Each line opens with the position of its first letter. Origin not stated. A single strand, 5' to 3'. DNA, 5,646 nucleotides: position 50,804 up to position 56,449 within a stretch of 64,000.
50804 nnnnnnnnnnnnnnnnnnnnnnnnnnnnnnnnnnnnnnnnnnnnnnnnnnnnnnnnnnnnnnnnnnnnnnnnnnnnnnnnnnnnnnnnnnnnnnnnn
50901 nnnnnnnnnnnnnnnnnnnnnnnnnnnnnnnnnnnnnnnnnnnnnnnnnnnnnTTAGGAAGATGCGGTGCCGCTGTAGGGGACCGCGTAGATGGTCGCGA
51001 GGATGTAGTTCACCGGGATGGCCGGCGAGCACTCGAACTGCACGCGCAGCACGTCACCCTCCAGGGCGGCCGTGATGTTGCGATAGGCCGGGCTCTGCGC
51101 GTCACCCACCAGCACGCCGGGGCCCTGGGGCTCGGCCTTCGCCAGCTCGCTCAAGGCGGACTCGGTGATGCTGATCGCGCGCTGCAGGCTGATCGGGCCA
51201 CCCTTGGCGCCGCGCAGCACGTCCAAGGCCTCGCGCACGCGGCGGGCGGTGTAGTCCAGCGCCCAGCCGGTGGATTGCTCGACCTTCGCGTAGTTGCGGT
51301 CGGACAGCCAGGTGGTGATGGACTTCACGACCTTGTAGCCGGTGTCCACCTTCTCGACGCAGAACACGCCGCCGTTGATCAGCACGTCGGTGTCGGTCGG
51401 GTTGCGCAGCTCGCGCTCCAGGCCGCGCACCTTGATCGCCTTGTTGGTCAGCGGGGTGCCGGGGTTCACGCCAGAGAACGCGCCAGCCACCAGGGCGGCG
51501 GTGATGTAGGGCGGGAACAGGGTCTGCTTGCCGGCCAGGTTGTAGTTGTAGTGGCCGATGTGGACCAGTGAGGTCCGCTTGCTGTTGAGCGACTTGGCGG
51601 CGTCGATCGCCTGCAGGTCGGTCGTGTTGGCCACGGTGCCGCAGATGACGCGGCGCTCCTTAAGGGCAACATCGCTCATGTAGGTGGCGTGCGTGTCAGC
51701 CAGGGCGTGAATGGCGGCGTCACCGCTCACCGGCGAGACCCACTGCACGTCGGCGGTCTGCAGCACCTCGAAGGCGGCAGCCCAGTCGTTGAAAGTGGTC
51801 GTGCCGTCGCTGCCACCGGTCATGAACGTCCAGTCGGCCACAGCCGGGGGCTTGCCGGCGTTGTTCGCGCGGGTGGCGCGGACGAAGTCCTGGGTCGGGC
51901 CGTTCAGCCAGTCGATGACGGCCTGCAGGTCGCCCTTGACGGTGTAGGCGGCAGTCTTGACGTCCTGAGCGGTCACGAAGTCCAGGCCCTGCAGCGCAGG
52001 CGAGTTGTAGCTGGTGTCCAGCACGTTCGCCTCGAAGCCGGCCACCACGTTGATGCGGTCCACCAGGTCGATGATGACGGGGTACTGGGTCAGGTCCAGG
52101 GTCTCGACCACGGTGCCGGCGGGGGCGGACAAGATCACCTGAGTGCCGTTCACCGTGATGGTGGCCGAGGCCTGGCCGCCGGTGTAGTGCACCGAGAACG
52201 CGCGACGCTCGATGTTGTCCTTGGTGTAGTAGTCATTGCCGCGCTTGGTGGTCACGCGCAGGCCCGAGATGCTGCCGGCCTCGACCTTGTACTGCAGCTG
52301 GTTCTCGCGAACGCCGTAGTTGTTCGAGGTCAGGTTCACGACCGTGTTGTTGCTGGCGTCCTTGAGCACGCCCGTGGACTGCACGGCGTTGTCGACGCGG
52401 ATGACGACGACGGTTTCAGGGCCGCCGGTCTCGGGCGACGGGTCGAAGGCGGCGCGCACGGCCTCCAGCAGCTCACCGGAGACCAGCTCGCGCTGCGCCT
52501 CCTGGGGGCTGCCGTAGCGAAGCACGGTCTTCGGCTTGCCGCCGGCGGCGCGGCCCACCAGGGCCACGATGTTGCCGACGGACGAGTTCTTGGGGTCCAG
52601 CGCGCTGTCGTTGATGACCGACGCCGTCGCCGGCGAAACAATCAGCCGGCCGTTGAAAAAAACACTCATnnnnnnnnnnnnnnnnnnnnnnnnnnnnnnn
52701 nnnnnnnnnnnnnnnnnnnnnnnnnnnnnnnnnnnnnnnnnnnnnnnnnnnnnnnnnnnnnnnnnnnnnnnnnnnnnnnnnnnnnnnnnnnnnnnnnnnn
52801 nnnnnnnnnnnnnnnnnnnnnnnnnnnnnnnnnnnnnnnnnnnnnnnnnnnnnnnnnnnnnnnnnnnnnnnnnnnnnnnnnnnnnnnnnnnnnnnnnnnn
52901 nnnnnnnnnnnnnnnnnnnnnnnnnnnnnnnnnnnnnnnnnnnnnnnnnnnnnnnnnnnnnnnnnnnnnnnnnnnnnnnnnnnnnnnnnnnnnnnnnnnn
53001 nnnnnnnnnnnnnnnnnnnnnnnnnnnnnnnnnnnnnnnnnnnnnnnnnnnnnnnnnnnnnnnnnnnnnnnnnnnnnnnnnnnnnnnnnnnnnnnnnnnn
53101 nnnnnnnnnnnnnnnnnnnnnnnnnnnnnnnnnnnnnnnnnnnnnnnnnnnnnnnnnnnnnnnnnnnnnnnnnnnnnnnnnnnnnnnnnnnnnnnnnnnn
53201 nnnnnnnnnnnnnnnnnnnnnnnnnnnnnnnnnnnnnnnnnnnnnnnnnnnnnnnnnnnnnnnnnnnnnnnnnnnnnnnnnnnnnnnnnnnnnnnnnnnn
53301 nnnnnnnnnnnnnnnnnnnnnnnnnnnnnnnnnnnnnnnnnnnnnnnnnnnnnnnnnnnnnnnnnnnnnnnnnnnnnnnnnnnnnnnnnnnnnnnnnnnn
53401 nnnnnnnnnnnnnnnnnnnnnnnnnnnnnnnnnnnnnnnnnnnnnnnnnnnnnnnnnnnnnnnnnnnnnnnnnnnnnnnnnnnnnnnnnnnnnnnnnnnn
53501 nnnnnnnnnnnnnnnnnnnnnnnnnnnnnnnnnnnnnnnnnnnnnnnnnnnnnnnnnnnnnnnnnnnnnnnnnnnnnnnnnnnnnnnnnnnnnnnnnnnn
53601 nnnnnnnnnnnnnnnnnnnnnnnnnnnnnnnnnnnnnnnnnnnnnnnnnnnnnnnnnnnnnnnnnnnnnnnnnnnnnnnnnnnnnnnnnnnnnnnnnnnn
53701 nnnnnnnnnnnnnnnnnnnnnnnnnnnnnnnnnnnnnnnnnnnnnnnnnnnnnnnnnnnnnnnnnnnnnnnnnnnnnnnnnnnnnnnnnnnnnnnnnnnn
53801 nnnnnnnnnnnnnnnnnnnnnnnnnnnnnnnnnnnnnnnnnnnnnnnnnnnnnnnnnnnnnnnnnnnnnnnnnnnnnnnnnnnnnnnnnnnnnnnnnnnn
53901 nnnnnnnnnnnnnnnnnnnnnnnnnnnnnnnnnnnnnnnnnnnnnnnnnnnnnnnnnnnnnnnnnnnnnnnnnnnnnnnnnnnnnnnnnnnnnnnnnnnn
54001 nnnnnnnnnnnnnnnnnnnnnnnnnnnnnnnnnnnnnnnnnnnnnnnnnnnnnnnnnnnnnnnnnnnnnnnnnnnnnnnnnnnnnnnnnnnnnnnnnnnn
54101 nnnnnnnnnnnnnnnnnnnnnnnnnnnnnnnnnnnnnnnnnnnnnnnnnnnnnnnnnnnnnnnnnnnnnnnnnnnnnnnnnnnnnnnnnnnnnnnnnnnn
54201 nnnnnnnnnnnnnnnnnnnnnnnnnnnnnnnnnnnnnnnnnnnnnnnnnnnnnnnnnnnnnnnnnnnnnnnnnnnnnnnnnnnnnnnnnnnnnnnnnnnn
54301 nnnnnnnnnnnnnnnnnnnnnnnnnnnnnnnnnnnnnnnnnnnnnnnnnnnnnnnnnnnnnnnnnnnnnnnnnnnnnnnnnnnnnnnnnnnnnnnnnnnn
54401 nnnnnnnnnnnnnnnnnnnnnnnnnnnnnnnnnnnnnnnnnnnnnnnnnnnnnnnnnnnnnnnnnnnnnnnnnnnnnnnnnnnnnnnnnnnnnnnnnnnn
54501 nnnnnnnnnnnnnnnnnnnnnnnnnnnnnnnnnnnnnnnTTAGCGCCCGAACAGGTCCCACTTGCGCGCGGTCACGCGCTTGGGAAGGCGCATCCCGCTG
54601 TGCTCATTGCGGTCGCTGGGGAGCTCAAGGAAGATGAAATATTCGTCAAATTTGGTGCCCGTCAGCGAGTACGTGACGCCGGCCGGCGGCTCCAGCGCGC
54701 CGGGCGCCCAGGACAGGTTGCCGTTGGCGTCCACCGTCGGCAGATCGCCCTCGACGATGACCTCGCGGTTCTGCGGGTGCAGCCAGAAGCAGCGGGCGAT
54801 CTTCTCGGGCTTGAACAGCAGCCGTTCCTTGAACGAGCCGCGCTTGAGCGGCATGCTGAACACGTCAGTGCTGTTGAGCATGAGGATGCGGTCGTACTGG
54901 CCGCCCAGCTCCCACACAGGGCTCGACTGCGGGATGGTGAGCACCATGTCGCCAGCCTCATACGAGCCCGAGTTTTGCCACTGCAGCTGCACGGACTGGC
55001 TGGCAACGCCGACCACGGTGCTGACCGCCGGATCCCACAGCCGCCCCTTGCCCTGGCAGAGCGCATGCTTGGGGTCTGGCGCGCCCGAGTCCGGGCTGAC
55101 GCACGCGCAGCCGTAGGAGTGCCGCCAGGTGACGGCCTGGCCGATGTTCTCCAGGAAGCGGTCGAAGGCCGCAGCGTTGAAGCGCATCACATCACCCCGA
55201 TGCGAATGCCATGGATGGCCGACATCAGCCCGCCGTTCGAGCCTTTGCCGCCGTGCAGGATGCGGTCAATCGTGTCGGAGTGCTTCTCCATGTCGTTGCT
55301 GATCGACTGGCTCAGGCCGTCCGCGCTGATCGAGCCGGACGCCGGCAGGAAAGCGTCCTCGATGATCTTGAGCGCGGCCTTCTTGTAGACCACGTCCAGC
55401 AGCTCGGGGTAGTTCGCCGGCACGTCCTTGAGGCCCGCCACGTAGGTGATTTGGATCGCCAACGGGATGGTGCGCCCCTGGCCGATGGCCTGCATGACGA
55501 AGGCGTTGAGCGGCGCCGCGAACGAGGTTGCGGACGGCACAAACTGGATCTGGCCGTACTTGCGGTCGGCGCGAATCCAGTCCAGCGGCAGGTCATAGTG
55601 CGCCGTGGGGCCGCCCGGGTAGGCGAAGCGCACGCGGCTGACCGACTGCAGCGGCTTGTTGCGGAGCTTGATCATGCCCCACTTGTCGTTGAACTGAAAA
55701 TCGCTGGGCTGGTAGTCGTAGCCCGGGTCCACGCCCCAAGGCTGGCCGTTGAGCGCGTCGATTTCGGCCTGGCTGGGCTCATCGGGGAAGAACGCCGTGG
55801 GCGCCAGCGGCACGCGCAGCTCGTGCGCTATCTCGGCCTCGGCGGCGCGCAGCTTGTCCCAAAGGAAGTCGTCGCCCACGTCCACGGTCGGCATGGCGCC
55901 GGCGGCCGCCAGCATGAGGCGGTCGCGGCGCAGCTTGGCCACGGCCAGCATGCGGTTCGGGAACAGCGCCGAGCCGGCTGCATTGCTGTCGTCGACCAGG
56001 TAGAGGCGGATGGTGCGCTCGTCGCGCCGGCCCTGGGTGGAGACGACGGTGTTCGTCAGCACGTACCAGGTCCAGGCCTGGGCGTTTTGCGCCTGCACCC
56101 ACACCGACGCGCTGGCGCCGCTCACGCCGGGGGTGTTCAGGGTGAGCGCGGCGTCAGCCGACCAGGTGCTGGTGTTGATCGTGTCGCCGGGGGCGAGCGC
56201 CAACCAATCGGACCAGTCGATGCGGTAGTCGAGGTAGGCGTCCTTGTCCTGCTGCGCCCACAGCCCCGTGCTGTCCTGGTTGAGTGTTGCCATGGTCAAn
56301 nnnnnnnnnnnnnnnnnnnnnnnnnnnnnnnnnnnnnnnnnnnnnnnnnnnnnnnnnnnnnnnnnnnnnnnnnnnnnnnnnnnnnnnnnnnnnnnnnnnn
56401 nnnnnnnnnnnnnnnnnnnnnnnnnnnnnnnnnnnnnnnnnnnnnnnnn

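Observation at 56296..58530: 744-aa virion-module protein composed of 28 perfectly phased 22-residue repeats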

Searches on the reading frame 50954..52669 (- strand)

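Call 7: search_protein_families(library=phrogs, proteins=[window:50954-52669:-], max_evalue=0.01)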
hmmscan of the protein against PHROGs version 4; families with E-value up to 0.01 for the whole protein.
window:50954-52669:- (571 aa): 3 families
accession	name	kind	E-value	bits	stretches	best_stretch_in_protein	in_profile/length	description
phrog_279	-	tail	2.4e-72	245.3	1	2-569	4-489/489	tail sheath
phrog_2839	-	tail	5.1e-14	52.6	1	288-568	292-570/581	tail sheath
phrog_27452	-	unknown function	0.0066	18.1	0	292-362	22-90/91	-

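Call 8: search_protein_families(library=pfam, proteins=[window:50954-52669:-], max_evalue=0.01)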
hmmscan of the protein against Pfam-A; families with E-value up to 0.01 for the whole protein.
window:50954-52669:- (571 aa): 1 family
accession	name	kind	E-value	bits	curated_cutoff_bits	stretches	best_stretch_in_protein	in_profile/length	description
PF04984.19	Phage_sheath_1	-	2.2e-07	31.3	31.4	1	312-453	25-168/168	Phage tail sheath protein subtilisin-like domain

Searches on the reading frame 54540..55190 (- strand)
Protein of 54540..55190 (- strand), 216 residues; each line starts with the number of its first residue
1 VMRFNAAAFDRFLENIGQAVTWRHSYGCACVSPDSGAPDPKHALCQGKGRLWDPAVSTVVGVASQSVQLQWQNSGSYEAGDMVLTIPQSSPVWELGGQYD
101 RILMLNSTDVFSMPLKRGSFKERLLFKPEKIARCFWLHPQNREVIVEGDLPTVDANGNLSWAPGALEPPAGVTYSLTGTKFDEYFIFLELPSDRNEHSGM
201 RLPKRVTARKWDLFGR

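Call 7: search_protein_families(library=phrogs, proteins=[window:54540-55190:-], max_evalue=0.01)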
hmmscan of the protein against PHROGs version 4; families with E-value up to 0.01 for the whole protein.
window:54540-55190:- (216 aa): 1 family
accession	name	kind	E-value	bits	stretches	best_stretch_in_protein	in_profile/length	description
phrog_1004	-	head and packaging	9.3e-30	104.8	1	2-215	16-228/263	virion structural protein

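Call 8: search_protein_families(library=pfam, proteins=[window:54540-55190:-], max_evalue=0.01)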
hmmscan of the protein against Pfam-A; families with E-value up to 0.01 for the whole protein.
window:54540-55190:- (216 aa): 0 families

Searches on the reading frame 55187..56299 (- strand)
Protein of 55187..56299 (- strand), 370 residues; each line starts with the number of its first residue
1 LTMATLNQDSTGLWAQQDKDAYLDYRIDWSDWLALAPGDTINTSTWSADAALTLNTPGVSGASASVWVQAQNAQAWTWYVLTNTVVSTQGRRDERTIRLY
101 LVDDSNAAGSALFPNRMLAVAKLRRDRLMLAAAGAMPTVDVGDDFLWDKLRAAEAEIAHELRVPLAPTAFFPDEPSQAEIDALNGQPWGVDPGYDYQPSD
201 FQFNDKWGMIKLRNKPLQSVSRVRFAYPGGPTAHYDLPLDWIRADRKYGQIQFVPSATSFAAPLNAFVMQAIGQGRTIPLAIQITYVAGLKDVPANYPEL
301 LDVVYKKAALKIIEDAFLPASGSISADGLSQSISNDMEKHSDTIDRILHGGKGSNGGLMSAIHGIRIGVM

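Call 7: search_protein_families(library=phrogs, proteins=[window:55187-56299:-], max_evalue=0.01)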
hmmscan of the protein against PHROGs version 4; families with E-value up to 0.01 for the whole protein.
window:55187-56299:- (370 aa): 2 families
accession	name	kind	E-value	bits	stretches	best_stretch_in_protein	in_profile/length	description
phrog_772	-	tail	2.1e-26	94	1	141-337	67-268/305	tail fiber protein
phrog_4137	-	unknown function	1.8e-08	35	1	14-99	261-344/349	-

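Call 8: search_protein_families(library=pfam, proteins=[window:55187-56299:-], max_evalue=0.01)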
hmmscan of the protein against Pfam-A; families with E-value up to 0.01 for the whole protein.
window:55187-56299:- (370 aa): 1 family
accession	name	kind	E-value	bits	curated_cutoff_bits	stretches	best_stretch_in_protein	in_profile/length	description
PF23148.1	Gp77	-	1.4e-17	64.5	27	1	18-99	2-83/84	Podophage GP4 fiber-tail adaptor protein gp77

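Call 78: search_dna_similar(query=window:55187-56299:-, collection=phages, mode=protein, max_rows=40, max_evalue=0.001, rows=spread)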
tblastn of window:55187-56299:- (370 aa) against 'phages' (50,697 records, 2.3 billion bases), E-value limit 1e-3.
Records with a match: 83; places in all: 83; records where one place covers at least 80% of the query: 1.
Best place of each record, by identity: <60% 83.
By first word of the organism name: Bacillus 50; Gordonia 7; Mycobacterium 5; Rhodococcus 5; Pseudomonas 3; Bordetella 2; Thermus 2; Aeromonas 1; Yersinia 1; Morganella 1; and 6 more.
By host as written in the record: Bacillus subtilis 12; Bacillus subtilis BEST7003 7; Gordonia terrae 3612 7; Bacillus cereus 4; - 3; Rhodococcus equi NRRL B-16538 3; Bordetella bronchiseptica 4715 2; Pseudomonas putida 2; and 34 more.
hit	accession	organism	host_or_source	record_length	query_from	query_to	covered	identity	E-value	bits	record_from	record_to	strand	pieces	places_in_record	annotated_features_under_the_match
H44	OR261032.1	Aeromonas phage ST4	Aeromonas hydrophila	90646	52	366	85%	44.8%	2e-77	265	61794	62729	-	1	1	head-to-tail adaptor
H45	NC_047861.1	Bordetella phage vB_BbrM_PHB04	Bordetella bronchiseptica 4715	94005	102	370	73%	50.6%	1e-80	274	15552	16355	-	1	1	tail fiber protein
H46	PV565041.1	Pseudomonas phage Jeremy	Pseudomonas putida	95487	89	370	76%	48.2%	2e-80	273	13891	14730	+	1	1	head-to-tail adaptor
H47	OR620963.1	Yersinia phage fHe-Yen8-01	Yersinia enterocolitica serotype O:8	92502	101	366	72%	47.2%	1e-69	242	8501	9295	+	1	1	tail fiber protein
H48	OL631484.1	Escherichia phage ECML-606-1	Escherichia coli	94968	116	366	68%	44.4%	5e-63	223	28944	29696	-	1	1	hypothetical protein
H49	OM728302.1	Bacillus phage vB_BsuM-Goe24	Bacillus subtilis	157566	143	351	56%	25.2%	1e-4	50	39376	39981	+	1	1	hypothetical protein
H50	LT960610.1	Bacillus phage SBSphiC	Bacillus subtilis BEST7003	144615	171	350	49%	29.0%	1e-7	60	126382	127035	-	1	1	record has no annotation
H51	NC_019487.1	Bacillus phage SP-10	-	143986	171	350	49%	28.5%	2e-7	59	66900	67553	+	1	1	tail fiber protein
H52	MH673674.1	Thermus phage phiMa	Thermus thermophilus HB8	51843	191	350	43%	29.7%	6e-7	57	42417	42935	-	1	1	hypothetical protein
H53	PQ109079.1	Thermus phage Cumys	Thermus thermophilus HB8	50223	191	350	43%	29.1%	2e-6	56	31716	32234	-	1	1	tail fiber protein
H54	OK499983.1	Bacillus phage vB_BanH_McCartney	Bacillus anthracis Sterne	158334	167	355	51%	24.7%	2e-4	50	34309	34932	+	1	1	adaptor protein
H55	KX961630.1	Bacillus phage QCM8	-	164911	167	351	50%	25.1%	2e-4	49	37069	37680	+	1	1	hypothetical protein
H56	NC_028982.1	Bacillus phage JL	Bacillus cereus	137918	191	333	39%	31.4%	2e-9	65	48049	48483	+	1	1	tail fiber protein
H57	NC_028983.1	Bacillus phage Shanette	Bacillus cereus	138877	191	333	39%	31.4%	2e-9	65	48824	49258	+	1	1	tail fiber protein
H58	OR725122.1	Bacillus phage BC-VP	Bacillus cereus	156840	167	351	50%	24.1%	1e-3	47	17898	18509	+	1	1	tail fiber protein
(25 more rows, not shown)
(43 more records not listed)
